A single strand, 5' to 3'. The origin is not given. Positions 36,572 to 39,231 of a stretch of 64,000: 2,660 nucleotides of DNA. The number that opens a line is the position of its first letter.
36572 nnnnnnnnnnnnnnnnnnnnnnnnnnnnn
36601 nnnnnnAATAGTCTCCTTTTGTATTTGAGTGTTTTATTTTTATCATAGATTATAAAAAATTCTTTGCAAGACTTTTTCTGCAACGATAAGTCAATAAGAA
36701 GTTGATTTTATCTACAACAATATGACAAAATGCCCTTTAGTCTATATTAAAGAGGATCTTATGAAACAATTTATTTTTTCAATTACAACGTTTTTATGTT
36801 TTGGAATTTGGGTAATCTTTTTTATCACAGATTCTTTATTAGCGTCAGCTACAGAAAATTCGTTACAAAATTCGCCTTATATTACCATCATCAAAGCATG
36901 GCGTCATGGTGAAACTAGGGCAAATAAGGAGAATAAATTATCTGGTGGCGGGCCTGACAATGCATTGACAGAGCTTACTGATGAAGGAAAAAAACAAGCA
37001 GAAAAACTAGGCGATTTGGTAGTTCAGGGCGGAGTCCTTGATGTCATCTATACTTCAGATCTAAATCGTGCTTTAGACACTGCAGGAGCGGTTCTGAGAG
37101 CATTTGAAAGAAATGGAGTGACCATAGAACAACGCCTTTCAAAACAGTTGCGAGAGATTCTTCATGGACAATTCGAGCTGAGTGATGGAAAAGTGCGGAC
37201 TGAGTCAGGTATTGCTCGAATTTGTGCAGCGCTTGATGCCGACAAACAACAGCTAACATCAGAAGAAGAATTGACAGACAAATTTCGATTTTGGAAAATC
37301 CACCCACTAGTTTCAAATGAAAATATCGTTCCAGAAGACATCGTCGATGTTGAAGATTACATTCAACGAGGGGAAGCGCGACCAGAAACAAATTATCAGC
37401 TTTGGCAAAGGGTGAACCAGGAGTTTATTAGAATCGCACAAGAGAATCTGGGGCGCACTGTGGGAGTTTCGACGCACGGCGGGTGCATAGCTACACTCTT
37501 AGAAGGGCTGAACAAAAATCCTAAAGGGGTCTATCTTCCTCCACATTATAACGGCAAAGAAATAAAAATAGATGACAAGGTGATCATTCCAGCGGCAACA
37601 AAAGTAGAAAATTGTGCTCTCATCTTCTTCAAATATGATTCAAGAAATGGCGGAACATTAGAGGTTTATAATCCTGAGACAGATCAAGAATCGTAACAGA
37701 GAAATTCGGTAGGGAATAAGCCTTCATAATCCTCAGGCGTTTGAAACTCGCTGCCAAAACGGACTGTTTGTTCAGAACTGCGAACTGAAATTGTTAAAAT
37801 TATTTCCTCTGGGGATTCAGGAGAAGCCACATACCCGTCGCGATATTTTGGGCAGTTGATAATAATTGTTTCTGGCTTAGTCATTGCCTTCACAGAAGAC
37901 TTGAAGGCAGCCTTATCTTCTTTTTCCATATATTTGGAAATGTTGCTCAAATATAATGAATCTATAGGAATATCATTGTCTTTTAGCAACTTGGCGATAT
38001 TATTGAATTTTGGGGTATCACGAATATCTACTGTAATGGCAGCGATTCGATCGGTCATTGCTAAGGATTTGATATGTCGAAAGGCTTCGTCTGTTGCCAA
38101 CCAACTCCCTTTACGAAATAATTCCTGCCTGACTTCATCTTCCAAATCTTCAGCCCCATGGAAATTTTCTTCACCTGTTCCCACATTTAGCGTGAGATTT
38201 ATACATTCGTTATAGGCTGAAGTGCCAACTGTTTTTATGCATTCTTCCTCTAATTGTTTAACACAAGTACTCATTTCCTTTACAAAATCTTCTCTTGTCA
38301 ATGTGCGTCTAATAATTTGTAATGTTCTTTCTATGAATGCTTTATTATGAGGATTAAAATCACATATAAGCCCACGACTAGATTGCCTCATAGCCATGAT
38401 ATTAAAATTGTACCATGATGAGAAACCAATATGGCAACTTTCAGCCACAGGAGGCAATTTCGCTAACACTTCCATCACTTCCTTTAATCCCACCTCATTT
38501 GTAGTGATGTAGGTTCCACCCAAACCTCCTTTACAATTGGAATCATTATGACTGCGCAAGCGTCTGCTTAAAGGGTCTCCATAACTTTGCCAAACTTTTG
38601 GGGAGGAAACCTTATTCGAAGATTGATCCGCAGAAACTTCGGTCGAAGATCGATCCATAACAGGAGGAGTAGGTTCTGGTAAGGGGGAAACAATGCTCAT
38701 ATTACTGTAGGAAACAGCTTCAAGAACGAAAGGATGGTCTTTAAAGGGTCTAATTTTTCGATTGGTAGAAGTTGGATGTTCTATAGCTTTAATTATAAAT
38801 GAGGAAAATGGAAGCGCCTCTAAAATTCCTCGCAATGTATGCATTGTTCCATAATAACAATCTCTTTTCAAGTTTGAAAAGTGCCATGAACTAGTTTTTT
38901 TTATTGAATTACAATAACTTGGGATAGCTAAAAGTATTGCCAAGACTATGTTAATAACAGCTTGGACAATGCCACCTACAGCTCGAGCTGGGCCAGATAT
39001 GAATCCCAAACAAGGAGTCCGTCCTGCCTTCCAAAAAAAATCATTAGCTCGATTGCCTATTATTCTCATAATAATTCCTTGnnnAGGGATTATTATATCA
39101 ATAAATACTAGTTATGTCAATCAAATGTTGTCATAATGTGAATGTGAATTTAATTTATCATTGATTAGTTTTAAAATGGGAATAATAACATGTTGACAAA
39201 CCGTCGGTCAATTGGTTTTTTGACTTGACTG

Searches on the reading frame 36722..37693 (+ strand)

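Call 15: search_protein_families(library=pfam, proteins=[window:36722-37693:+], max_evalue=0.001)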
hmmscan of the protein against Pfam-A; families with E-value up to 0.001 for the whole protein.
window:36722-37693:+ (324 aa): 1 family
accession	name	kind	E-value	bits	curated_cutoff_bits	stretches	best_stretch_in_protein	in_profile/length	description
PF00300.27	His_Phos_1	-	3e-21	76.4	21.7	1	60-152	4-86/194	Histidine phosphatase superfamily (branch 1)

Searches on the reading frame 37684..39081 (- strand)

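Call 15: search_protein_families(library=pfam, proteins=[window:37684-39081:-], max_evalue=0.001)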
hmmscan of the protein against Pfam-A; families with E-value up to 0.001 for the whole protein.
window:37684-39081:- (465 aa): 1 family
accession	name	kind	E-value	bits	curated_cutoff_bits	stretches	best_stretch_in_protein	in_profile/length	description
PF25046.1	DUF7790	-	3.7e-33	115.5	23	1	191-408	1-211/272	Domain of unknown function (DUF7790)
